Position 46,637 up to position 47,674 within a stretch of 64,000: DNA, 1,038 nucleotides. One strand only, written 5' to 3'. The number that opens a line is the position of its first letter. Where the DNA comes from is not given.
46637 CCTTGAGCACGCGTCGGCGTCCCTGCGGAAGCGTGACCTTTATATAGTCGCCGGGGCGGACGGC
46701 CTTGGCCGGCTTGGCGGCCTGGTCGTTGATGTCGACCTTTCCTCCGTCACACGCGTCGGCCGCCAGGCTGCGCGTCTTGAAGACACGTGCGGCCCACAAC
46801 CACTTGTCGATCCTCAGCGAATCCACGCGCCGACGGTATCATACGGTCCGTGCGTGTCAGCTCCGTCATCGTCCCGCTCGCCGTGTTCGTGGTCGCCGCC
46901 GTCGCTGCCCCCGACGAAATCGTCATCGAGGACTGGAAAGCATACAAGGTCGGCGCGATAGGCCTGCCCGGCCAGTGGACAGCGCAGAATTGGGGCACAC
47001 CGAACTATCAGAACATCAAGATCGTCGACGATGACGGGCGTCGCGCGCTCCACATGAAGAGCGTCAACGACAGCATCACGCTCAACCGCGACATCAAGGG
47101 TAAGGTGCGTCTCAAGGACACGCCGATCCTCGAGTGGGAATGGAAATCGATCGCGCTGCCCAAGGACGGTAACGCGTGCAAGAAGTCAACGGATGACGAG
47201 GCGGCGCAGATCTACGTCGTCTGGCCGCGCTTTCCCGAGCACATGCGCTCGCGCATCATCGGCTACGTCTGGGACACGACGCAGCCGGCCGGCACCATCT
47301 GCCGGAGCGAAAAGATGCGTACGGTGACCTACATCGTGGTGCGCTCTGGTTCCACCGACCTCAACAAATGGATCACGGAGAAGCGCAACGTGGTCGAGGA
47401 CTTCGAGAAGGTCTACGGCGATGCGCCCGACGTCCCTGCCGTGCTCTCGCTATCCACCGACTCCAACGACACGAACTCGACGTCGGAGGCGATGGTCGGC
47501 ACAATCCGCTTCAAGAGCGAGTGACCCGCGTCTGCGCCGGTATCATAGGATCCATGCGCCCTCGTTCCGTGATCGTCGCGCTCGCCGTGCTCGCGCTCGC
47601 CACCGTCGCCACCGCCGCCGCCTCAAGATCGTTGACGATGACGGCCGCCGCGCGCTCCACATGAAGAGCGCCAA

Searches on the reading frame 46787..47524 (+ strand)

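Call 9: search_protein_families(library=pfam, proteins=[window:46787-47524:+], max_evalue=0.001)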
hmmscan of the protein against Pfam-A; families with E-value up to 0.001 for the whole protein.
window:46787-47524:+ (245 aa): 1 family
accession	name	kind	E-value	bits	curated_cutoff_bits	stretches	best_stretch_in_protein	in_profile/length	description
PF11249.13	DUF3047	-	2.1e-32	112.7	27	1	75-240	15-197/198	Protein of unknown function (DUF3047)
